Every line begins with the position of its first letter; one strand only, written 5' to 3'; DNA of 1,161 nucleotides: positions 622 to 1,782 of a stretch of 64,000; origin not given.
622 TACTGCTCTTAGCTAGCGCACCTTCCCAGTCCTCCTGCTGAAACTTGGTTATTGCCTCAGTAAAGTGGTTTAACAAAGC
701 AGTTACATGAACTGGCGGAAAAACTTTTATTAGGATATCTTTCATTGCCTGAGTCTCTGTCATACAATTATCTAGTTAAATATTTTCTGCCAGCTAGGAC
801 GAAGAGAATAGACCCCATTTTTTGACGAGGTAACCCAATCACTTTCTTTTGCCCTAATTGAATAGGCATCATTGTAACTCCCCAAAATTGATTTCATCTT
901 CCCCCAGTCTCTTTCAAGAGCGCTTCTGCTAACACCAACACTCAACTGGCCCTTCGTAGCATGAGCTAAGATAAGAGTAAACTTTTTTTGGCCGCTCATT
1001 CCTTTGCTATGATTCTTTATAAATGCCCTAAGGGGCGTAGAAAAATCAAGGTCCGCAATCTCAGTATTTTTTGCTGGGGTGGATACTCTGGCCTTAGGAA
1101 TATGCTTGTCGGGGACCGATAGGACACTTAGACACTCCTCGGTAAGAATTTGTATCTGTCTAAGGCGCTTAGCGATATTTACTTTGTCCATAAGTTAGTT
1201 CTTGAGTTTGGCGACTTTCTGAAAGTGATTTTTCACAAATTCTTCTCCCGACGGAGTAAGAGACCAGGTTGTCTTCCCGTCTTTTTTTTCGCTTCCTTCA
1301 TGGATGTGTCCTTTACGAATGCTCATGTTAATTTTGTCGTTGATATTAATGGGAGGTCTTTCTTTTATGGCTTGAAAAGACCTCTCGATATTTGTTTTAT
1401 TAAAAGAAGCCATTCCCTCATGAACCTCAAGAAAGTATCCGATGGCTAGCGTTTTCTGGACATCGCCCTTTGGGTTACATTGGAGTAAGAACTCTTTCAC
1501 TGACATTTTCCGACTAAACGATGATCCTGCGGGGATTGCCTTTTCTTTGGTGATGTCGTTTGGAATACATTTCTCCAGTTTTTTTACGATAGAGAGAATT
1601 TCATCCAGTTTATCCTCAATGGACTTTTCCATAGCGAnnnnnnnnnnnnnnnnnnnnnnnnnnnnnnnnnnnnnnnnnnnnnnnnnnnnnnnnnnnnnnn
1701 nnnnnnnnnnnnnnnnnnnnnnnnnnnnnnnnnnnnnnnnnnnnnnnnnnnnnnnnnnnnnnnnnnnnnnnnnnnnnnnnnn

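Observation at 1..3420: Low-GC island: tandem array of four diverged small paralogs sharing a wHTH-like C-terminus, plus a divergent possibly Abi-like gene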

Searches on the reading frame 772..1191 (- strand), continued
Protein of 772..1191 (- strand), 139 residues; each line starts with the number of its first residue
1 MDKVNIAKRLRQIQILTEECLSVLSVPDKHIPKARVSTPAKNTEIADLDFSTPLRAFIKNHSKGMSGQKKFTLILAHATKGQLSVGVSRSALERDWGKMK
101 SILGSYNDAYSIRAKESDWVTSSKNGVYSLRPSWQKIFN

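Call 80: search_protein_families(library=pfam, proteins=[L091:4935-5807:+, L091:1114-1473:+, L091:1537-1866:+, L091:1960-2328:+, L091:2325-2894:+, L091:3512-4411:-], max_evalue=0.1)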
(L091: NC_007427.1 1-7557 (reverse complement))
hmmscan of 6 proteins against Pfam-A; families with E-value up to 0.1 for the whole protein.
L091:4935-5807:+ (290 aa): 2 families
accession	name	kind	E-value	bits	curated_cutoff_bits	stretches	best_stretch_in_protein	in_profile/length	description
PF07293.16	DUF1450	-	0.027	14.7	30.1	1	48-81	6-39/75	Protein of unknown function (DUF1450)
PF04545.22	Sigma70_r4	-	0.073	13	24.1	0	235-259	18-42/50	Sigma-70, region 4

L091:1114-1473:+ (119 aa): 18 families
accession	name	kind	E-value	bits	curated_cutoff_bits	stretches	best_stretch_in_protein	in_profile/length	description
PF12802.13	MarR_2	-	2.5e-06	28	27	1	27-73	9-54/61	MarR family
PF13545.12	HTH_Crp_2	-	0.00024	21.5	27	1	42-86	25-68/70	Crp-like helix-turn-helix domain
PF24034.1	DUF7343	-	0.00028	21.1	27.6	1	23-71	3-50/62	Domain of unknown function (DUF7343)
PF24270.1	HTH_Cmi2_C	-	0.00056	20.6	27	1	18-76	67-125/125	Cmi2, C-terminal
PF02082.26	Rrf2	-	0.0014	19.2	30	1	28-73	11-57/132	Iron-dependent Transcriptional regulator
PF01978.25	TrmB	-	0.0014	18.9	25.6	1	41-72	24-55/68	Sugar-specific transcriptional regulator TrmB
PF14394.12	DUF4423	-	0.0015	18.8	30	1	36-79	33-77/165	Domain of unknown function (DUF4423)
PF22451.2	NirdL-like_HTH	-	0.0019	18.1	27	1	43-70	20-47/47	Siroheme decarboxylase NirDL-like HTH domain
PF24409.1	wHTH-PRTase_assc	-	0.0035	17.8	27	1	36-94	8-63/83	wHTH-PRTase associated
PF10007.15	DUF2250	-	0.0036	17.8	24.4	1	41-96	24-78/93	Uncharacterized protein conserved in archaea (DUF2250)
PF01047.28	MarR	-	0.0043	17.3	24.6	1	40-72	18-50/59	MarR family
PF01325.25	Fe_dep_repress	-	0.0057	17.3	26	1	41-72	24-55/60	Iron dependent repressor, N-terminal DNA binding domain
PF25213.1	HVO_A0261_N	-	0.019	15.3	35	1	24-84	9-69/86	HVO_A0261 N-terminal domain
PF13463.12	HTH_27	-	0.021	15.5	22.2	1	29-72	9-51/68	Winged helix DNA-binding domain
PF09339.16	HTH_IclR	-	0.026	14.7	22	1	34-71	13-50/52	IclR helix-turn-helix domain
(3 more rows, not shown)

L091:1537-1866:+ (109 aa): 0 families

L091:1960-2328:+ (122 aa): 4 families
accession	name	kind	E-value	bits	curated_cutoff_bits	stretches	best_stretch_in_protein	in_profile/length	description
PF18915.5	DUF5667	-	0.0047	17.8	27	1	16-76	35-96/99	Domain of unknown function (DUF5667)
PF13151.12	DUF3990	-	0.036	14.2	32.2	1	35-75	107-147/152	Protein of unknown function (DUF3990)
PF01402.27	RHH_1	-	0.06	13.8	20.5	1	16-46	8-38/39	Ribbon-helix-helix protein, copG family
PF00427.26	PBS_linker_poly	-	0.08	13.4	28.7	1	41-82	43-84/126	Phycobilisome Linker polypeptide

L091:2325-2894:+ (189 aa): 0 families

L091:3512-4411:- (299 aa): 0 families

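Call 83: search_protein_families(library=pfam, alignment_id=A8, max_evalue=0.00001)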
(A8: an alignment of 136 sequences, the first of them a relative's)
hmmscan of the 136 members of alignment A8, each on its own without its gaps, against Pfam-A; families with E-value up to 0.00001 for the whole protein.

A. member 1, L002:4963-6579:- (538 aa): 3 families
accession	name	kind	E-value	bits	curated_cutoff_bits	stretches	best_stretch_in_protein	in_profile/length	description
PF00239.26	Resolvase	-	3.8e-21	76.1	23.3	1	4-148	2-144/145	Resolvase, N terminal domain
PF07508.19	Recombinase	-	2.6e-15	57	21.1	1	171-257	2-101/102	Recombinase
PF13408.12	Zn_ribbon_recom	-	4.3e-07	30.7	25.3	1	271-325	2-50/58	Recombinase zinc beta ribbon domain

B. families by the number of members that match (of 136 scanned): 98 families (the first 25 are shown)
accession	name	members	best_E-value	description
PF00589.27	Phage_integrase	3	4.1e-44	Phage integrase family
PF01555.25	N6_N4_Mtase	3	5.7e-42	DNA methylase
PF00239.26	Resolvase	3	7.2e-26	Resolvase, N terminal domain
PF07508.19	Recombinase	3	4.5e-19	Recombinase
PF13408.12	Zn_ribbon_recom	3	9.4e-09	Recombinase zinc beta ribbon domain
PF00221.24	Lyase_aromatic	2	9.7e-198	Aromatic amino acid lyase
PF02384.22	N6_Mtase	2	1.3e-74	N-6 DNA Methylase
PF02086.21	MethyltransfD12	2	5.2e-53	D12 class N6 adenine-specific DNA methyltransferase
PF12762.13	DDE_Tnp_IS1595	2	3e-30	ISXO2-like transposase domain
PF13356.12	Arm-DNA-bind_3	2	3.7e-22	Arm DNA-binding domain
PF12161.14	HsdM_N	2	2.2e-14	HsdM N-terminal domain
PF01170.24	UPF0020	2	9.3e-10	RMKL-like, methyltransferase domain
PF07669.17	Eco57I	2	3.6e-09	Eco57I restriction-modification methylase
PF13191.12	AAA_16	2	2e-07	AAA ATPase domain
PF01259.24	SAICAR_synt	1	4.7e-77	SAICAR synthetase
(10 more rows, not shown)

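Call 84: search_protein_families(library=padloc, alignment_id=A8, max_evalue=0.00001)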
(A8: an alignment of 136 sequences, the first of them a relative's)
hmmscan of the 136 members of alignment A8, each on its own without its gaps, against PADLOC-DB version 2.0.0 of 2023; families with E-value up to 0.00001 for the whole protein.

A. member 1, L002:4963-6579:- (538 aa): 0 families

B. families by the number of members that match (of 136 scanned): 242 families (the first 25 are shown)
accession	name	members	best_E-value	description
PDLC03633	MTase_III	3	9.4e-214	Type III methyltransferase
PDLC03354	MTase_II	3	2.5e-69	Type II methyltransferase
PDLC04134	mad2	3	6e-67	mads_2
PDLC03638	MTase_III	3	4.6e-50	Type III methyltransferase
PDLC03300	MTase_II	3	1e-47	Type II methyltransferase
PDLC03644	MTase_III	3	5.3e-47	Type III methyltransferase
PDLC03636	MTase_III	3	1.9e-46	Type III methyltransferase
PDLC03339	MTase_II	3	8.6e-43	Type II methyltransferase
PDLC03635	MTase_III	3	1.7e-41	Type III methyltransferase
PDLC03634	MTase_III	3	1.7e-37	Type III methyltransferase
PDLC03371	MTase_II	3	8e-36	Type II methyltransferase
PDLC03632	MTase_III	3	8.5e-35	Type III methyltransferase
PDLC03641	MTase_III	3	1.8e-33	Type III methyltransferase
PDLC03299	MTase_II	3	1.1e-29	Type II methyltransferase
PDLC03640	MTase_III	3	1.1e-25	Type III methyltransferase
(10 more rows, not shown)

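Call 104: search_protein_families(library=pfam, proteins=[P0012, P0014, P0016, P0018, P0020, P0028, P0032, P0035, P0039, P0045], max_evalue=0.5)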
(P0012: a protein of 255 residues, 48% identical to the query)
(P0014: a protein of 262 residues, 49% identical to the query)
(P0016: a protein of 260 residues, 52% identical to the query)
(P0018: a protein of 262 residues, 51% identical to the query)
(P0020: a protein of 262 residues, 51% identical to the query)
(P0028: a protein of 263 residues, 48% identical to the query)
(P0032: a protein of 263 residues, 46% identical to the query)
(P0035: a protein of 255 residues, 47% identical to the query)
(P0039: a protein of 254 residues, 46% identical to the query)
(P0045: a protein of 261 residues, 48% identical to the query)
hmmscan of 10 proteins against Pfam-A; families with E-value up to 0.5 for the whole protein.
P0012 (255 aa): 0 families

P0014 (262 aa): 3 families
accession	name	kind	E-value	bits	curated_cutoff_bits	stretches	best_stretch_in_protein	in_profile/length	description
PF12921.12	ATP13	-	0.057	13.7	26.7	1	10-43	52-85/114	Mitochondrial ATPase expression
PF21845.1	DUF6904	-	0.16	12.2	27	1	28-71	104-148/238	Domain of unknown function (DUF6904)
PF07848.18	PaaX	-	0.25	12.1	24.8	0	204-235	18-49/70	PaaX-like protein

P0016 (260 aa): 0 families

P0018 (262 aa): 2 families
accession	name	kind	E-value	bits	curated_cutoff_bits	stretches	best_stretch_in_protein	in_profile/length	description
PF00486.34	Trans_reg_C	-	0.0079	16.7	26.2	1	197-240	18-62/77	Transcriptional regulatory protein, C terminal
PF02885.22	Glycos_trans_3N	-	0.23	11.7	26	1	146-173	7-34/63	Glycosyl transferase family, helical bundle domain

P0020 (262 aa): 3 families
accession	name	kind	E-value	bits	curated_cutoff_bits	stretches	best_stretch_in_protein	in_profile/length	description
PF05168.19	HEPN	-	0.032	14.8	22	1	30-70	12-52/117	HEPN domain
PF20582.4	UPF0758_N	-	0.051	14.1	27.1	1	199-234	17-51/77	UPF0758 N-terminal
PF02885.22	Glycos_trans_3N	-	0.22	11.8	26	0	146-173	7-34/63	Glycosyl transferase family, helical bundle domain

P0028 (263 aa): 1 family
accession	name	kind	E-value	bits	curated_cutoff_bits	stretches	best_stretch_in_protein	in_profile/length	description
PF18909.5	dGTP_diPhyd_N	-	0.21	12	27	0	22-59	18-54/99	dATP/dGTP diphosphohydrolase, N-terminal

P0032 (263 aa): 0 families

P0035 (255 aa): 2 families
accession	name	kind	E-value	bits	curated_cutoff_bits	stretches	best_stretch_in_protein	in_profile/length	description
PF00633.29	HHH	-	0.091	13.1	24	1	238-253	14-29/30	Helix-hairpin-helix motif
PF05168.19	HEPN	-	0.15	12.6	22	0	26-91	12-77/117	HEPN domain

P0039 (254 aa): 0 families

P0045 (261 aa): 0 families

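Call 118: fold_search(model_id=the predicted structure, library=viral)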
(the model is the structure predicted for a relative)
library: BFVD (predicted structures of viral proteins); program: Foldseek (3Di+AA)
matches with E <= 10: 449; with E <= 0.001: 0
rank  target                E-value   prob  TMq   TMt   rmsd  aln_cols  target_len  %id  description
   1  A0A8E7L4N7            3.5e-03  0.80  0.18  0.17  21.2       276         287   13  (no name in the UniProt tables at hand)
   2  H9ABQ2                5.3e-02  1.00  0.24  0.44   4.8        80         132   22  ORF1 [Halogeometricum pleomorphic virus 1]
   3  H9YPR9                7.0e-02  1.00  0.21  0.59  10.2        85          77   15  (no name in the UniProt tables at hand)
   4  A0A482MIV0            1.0e-01  1.00  0.23  0.46   4.3        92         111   13  PadR family transcriptional regulator [Nodularia phage vB_NspS-kac68v162]
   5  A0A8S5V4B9            1.1e-01  0.96  0.29  0.47  11.7       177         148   15  Nucleoporin [Siphoviridae sp. ctNHg2]
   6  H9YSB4                1.2e-01  1.00  0.22  0.23   3.9        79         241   20  (no name in the UniProt tables at hand)
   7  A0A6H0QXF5            1.5e-01  0.60  0.18  0.27  23.0       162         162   14  Protein ORF112 [Cyprinid herpesvirus 2]
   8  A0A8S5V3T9            2.3e-01  0.51  0.32  0.28  17.4       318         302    8  Uncharacterized protein [Siphoviridae sp. cttKr9]
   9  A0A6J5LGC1            2.6e-01  0.30  0.19  0.11  15.9       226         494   13  DUF3987 domain-containing protein [uncultured Caudovirales phage]
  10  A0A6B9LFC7            2.9e-01  0.93  0.18  0.40  11.4       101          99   17  Uncharacterized protein [Mycobacterium phage Onyinye]
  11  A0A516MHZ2            3.1e-01  0.94  0.22  0.47   8.0        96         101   12  (no name in the UniProt tables at hand)
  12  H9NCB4                3.1e-01  0.89  0.17  0.14   6.4        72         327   15  (no name in the UniProt tables at hand)
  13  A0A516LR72            3.3e-01  0.44  0.19  0.25  18.4       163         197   13  (no name in the UniProt tables at hand)
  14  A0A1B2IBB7            3.3e-01  0.25  0.18  0.20  15.4       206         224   11  (no name in the UniProt tables at hand)
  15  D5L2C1                3.4e-01  0.25  0.20  0.19  19.5       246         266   10  Uncharacterized protein [uncultured virus]
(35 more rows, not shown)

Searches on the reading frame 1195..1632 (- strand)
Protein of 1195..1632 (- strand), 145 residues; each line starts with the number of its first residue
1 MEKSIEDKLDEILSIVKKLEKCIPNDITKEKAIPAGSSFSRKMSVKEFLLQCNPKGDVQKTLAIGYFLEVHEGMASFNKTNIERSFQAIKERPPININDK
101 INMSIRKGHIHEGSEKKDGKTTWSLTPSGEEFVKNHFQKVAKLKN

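Call 8: search_protein_families(library=pfam, proteins=[window:1195-1632:-], max_evalue=1)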
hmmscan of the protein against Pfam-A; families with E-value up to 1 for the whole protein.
window:1195-1632:- (145 aa): 0 families

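Call 9: search_protein_families(library=padloc, proteins=[window:1195-1632:-], max_evalue=1)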
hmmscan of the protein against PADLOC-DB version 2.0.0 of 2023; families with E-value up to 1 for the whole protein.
window:1195-1632:- (145 aa): 0 families

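Call 14: search_protein_families(library=ncbifam, proteins=[window:1195-1632:-], max_evalue=1)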
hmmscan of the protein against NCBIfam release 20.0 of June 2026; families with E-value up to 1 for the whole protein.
window:1195-1632:- (145 aa): 0 families

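Call 15: search_protein_families(library=phrogs, proteins=[window:1195-1632:-], max_evalue=1)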
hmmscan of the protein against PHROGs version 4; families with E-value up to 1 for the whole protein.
window:1195-1632:- (145 aa): 0 families

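Call 48: search_solved_structures(query=A4, max_evalue=5)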
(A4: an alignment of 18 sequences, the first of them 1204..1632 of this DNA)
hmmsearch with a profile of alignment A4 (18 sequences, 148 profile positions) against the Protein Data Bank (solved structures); distinct sequences matched with E-value up to 5: 9.
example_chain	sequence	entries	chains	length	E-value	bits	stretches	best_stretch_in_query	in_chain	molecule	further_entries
6yam_r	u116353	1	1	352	0.22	14.4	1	9-93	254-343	eukaryotic translation initiation factor 3 subunit h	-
6zvj_H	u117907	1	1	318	0.22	14.4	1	9-93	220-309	Eukaryotic translation initiation factor 3 subunit H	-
5a5t_H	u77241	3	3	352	0.24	14.3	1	9-93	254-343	EUKARYOTIC TRANSLATION INITIATION FACTOR 3 SUBUNIT H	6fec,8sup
9h74_r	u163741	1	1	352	0.24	14.3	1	9-93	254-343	Eukaryotic translation initiation factor 3 subunit H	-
6w2s_5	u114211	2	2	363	0.25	14.3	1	9-93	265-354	Eukaryotic translation initiation factor 3 subunit H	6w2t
28zx_h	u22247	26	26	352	0.25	14.2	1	9-93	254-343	Eukaryotic translation initiation factor 3 subunit H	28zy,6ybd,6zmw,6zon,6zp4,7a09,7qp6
9cpa_r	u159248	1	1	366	0.27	14.2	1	9-93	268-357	Eukaryotic translation initiation factor 3 subunit H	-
5dym_A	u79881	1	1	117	0.69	12.8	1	109-140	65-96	PadR-family transcriptional regulator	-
3ol3_A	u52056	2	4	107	1.4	11.8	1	62-101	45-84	Putative uncharacterized protein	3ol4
